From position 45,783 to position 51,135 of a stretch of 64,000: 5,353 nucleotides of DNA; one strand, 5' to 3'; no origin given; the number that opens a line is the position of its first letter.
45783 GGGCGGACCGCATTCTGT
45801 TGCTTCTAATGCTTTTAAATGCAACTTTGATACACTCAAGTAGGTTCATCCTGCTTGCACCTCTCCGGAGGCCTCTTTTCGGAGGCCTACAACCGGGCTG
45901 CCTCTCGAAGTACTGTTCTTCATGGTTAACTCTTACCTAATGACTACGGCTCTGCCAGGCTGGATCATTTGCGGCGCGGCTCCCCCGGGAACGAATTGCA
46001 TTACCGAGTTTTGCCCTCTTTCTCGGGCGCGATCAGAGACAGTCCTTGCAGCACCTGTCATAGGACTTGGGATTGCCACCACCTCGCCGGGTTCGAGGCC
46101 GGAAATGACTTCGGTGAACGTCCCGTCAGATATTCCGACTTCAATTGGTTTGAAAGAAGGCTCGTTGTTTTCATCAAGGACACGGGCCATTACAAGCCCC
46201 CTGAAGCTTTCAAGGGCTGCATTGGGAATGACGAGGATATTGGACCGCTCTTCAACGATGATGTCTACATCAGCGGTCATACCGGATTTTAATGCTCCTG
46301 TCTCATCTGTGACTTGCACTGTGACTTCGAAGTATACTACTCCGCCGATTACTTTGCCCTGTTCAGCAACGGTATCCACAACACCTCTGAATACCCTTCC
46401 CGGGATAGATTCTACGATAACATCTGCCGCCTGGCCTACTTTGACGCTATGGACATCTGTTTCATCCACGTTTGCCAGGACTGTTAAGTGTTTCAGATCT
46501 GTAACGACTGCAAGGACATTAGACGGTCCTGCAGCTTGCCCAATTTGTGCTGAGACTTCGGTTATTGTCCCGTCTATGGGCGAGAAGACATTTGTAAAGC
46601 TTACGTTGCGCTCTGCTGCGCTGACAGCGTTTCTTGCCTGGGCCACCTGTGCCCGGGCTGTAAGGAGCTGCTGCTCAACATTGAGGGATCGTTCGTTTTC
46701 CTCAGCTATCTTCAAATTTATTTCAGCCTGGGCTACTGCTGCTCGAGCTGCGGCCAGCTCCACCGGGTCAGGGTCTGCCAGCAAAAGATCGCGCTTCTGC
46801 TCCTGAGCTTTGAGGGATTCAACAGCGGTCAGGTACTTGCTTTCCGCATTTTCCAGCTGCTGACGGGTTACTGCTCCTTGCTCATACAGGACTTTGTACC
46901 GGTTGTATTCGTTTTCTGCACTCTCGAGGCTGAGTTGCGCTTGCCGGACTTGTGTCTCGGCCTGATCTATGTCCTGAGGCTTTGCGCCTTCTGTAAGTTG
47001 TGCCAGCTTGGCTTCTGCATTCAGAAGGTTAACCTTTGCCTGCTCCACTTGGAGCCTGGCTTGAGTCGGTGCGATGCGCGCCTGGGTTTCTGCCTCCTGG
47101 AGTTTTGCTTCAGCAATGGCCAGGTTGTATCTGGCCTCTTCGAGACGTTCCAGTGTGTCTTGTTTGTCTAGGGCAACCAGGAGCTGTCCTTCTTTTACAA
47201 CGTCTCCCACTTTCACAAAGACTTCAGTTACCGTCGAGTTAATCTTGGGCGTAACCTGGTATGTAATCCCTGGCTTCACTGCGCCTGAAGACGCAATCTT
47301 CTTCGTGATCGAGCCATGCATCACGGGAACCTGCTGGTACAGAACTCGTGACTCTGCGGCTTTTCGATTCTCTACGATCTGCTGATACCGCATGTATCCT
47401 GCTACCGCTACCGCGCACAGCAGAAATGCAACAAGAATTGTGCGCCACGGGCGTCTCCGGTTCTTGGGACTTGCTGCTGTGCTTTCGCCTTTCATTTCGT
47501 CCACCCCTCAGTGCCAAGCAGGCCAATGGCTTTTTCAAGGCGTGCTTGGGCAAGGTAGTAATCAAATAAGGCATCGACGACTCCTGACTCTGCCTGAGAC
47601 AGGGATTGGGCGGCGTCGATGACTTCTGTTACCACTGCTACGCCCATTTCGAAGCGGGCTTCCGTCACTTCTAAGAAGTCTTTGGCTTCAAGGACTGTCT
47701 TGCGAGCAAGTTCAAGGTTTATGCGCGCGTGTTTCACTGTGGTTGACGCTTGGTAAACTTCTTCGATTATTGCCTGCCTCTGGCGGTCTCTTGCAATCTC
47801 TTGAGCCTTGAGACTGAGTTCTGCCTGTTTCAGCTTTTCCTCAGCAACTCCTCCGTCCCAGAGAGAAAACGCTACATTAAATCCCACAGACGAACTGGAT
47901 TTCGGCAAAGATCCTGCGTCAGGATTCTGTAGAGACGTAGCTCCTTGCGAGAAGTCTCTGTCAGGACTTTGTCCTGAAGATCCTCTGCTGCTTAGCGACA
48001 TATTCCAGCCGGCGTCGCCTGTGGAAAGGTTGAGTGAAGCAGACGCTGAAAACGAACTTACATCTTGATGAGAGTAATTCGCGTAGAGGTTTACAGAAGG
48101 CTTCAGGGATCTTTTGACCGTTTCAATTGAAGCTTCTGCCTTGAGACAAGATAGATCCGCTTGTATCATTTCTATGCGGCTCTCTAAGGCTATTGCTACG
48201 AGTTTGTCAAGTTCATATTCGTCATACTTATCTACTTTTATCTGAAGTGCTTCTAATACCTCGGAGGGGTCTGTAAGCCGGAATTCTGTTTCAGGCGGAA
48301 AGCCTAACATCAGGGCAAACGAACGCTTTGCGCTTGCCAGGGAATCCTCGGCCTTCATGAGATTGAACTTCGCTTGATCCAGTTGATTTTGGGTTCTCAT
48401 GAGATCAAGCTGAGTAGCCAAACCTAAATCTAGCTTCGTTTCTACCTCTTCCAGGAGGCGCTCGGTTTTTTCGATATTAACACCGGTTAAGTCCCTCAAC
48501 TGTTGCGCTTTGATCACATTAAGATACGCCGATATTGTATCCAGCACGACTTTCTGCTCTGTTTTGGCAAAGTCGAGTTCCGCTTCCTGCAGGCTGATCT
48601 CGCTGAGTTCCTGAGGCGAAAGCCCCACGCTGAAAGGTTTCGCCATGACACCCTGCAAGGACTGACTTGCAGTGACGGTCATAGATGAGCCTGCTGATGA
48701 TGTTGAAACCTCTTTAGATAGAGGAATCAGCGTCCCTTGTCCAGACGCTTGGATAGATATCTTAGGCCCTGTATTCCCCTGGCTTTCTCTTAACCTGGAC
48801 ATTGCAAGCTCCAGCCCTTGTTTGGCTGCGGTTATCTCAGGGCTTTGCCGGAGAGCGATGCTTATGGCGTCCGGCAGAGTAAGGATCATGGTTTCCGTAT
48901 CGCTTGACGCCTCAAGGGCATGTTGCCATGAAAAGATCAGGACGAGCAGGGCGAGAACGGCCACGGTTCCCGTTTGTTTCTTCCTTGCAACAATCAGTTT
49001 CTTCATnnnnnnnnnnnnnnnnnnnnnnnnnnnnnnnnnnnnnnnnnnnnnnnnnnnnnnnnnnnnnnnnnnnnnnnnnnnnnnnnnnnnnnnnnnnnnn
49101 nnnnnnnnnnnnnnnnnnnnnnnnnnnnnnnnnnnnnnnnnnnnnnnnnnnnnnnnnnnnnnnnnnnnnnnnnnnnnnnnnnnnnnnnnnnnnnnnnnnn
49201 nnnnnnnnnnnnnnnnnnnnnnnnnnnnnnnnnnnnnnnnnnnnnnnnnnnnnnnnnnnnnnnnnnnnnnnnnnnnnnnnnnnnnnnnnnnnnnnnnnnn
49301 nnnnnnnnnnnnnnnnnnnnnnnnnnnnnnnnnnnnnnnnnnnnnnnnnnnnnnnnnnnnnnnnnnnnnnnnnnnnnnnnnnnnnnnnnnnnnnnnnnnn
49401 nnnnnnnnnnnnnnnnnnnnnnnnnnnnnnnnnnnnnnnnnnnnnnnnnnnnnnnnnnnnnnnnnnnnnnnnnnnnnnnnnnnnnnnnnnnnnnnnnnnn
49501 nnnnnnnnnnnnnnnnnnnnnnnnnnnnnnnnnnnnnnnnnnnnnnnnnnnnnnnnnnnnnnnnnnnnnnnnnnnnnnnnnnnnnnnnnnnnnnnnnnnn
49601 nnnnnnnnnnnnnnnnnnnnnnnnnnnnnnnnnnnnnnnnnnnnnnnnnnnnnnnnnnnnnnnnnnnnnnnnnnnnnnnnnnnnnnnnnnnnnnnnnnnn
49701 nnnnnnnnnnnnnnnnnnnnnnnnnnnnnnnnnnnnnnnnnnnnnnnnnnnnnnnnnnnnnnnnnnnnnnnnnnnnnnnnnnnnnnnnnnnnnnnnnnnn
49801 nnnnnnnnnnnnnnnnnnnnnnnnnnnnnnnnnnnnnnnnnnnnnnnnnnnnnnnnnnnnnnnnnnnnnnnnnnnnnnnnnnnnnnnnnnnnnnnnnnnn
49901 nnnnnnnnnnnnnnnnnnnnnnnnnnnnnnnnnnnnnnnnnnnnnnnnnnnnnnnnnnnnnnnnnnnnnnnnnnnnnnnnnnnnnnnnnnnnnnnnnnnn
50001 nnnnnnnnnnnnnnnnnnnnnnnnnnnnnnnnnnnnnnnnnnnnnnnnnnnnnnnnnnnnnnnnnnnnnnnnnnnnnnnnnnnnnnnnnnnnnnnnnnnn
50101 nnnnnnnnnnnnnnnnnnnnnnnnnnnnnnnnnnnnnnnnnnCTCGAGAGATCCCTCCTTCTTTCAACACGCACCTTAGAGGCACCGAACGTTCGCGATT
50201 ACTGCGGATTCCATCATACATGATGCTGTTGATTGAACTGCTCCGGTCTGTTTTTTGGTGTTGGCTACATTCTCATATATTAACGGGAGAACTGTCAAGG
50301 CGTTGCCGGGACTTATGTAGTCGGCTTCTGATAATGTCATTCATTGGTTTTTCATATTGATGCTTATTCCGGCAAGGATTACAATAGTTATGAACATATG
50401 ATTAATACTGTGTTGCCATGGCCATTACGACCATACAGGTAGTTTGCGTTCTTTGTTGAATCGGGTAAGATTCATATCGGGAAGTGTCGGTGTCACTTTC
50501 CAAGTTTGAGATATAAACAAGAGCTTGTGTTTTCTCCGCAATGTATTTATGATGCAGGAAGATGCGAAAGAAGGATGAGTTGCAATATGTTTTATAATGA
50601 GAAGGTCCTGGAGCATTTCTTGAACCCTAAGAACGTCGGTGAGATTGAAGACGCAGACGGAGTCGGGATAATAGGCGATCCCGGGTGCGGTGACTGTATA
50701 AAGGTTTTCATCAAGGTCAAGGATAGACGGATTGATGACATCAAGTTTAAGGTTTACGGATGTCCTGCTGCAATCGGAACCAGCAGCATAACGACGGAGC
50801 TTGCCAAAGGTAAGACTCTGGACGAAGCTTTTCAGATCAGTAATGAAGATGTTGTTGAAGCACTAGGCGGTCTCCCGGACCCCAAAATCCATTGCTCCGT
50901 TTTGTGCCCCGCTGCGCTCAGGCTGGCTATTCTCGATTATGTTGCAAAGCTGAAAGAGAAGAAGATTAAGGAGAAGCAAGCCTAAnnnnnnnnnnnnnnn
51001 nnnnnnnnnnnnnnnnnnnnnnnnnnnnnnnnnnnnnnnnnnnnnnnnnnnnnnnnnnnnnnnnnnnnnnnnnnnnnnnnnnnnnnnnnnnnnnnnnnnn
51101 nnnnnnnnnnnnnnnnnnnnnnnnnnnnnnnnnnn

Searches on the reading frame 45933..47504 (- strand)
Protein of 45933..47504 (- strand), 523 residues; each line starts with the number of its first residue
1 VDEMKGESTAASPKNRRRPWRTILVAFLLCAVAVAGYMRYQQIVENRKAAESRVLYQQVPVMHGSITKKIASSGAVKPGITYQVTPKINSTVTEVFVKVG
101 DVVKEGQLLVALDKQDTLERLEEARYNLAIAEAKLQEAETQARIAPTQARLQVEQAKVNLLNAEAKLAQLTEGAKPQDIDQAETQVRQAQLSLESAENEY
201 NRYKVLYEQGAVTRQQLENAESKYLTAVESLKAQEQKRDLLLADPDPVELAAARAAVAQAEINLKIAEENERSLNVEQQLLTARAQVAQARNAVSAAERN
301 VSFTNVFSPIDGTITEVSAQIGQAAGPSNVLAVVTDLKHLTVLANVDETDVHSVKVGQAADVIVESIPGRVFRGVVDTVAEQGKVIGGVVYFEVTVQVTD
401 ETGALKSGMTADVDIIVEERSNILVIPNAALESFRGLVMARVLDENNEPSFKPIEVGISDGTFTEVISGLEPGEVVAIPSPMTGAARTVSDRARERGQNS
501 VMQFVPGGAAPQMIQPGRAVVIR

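Call 6: search_protein_families(library=pfam, proteins=[window:45933-47504:-])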
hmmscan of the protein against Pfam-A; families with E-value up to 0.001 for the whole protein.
window:45933-47504:- (523 aa): 4 families
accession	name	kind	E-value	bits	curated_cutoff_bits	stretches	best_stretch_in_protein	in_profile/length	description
PF16576.10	HlyD_D23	-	4.8e-19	68.9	30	1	215-411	54-214/214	Barrel-sandwich domain of CusB or HlyD membrane-fusion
PF13437.12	HlyD_3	-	6e-11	43.5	22.2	1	306-408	2-106/106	HlyD family secretion protein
PF13533.13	Biotin_lipoyl_2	-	6.3e-09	35.9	29.8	1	83-113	2-32/32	Biotin-lipoyl like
PF00364.28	Biotin_lipoyl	-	0.0001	22.5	22.1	0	89-112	13-36/73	Biotin-requiring enzyme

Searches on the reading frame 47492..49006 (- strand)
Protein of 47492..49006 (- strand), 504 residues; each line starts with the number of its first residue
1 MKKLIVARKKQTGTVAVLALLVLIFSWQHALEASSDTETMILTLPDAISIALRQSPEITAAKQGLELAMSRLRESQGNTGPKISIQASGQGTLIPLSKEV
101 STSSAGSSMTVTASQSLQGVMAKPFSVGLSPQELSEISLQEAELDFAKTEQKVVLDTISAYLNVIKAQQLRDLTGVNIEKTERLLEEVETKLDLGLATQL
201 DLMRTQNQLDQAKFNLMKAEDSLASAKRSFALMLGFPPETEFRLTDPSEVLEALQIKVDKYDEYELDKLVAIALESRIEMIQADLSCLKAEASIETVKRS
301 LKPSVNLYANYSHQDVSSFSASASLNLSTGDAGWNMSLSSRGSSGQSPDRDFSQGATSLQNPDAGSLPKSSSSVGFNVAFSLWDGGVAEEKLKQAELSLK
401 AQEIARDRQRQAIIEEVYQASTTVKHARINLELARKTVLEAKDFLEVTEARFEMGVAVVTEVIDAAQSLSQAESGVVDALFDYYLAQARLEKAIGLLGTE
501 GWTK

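Call 6: search_protein_families(library=pfam, proteins=[window:47492-49006:-])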
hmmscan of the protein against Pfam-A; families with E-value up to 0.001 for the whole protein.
window:47492-49006:- (504 aa): 1 family
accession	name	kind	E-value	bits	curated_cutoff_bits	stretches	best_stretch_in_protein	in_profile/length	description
PF02321.23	OEP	-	1.1e-49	169.3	22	2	266-495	1-187/187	Outer membrane efflux protein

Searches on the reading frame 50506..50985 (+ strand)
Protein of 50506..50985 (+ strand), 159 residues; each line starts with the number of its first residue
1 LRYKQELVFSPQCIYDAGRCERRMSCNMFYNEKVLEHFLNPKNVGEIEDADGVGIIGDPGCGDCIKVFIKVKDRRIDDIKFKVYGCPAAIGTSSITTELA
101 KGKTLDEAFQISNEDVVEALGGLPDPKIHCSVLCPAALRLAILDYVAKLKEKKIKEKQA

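Call 6: search_protein_families(library=pfam, proteins=[window:50506-50985:+])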
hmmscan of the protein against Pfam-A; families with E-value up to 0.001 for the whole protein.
window:50506-50985:+ (159 aa): 1 family
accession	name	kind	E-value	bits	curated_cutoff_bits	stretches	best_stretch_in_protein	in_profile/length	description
PF01592.21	NifU_N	-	2e-39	135.1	22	1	30-150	2-125/127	NifU-like N terminal domain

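Call 14: find_encoding_contigs(protein=window:50587-50985:+, flank=10000, max_places=10)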
Protein window:50587-50985:+ (132 aa): 22 contigs read that carry it; 10 places shown.
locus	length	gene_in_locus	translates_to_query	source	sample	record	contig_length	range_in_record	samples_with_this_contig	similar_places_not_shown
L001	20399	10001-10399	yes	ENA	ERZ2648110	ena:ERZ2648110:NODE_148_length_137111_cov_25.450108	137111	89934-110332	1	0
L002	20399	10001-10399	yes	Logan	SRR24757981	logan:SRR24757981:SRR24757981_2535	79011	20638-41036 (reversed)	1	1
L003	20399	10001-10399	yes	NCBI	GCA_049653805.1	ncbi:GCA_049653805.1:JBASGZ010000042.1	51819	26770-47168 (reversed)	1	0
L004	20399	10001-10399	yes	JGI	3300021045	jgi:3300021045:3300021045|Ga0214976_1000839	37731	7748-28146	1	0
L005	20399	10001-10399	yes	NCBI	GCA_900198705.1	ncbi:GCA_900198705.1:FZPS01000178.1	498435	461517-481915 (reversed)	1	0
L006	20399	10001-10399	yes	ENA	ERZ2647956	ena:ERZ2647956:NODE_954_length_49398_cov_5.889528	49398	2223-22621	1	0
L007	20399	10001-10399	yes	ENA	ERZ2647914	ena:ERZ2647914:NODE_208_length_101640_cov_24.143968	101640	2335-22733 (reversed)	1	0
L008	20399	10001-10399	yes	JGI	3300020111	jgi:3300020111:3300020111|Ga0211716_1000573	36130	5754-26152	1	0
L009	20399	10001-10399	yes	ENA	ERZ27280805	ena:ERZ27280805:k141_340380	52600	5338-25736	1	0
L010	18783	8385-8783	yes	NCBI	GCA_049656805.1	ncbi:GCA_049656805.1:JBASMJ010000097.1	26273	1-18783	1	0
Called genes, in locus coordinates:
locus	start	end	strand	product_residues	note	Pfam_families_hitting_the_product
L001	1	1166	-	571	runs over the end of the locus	PF00144:Beta-lactamase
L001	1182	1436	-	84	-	PF00144:Beta-lactamase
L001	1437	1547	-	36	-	-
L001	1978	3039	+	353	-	PF04909:Amidohydro_2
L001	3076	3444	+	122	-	-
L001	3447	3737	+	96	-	PF15781:ParE-like_toxin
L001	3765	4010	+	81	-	-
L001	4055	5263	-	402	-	PF12704:MacB_PCD, PF02687:FtsX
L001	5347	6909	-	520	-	PF25917:BSH_RND (weak), PF25973:BSH_CzcB (weak), PF25984:BSH_YknX (weak), PF25954:Beta-barrel_RND_2 (faint), PF25881:HH_YBHG, PF25885:HH_EMRA (weak), PF25990:Beta-barrel_YknX (weak), PF25967:RND-MFP_C (weak)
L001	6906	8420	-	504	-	PF02321:OEP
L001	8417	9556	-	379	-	PF02321:OEP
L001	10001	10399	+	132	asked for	PF01592:NifU_N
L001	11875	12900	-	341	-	PF23473:LysM3_LYK4_5 (faint), PF23577:LysM_RLK (faint), PF01476:LysM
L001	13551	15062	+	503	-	PF00221:Lyase_aromatic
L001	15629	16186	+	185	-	PF12822:ECF_trnsprt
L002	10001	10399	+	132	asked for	PF01592:NifU_N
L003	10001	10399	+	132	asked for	PF01592:NifU_N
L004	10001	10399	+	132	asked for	PF01592:NifU_N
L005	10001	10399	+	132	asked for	PF01592:NifU_N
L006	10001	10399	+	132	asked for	PF01592:NifU_N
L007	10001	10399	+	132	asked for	PF01592:NifU_N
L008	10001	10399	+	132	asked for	PF01592:NifU_N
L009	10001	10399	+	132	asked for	PF01592:NifU_N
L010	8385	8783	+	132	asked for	PF01592:NifU_N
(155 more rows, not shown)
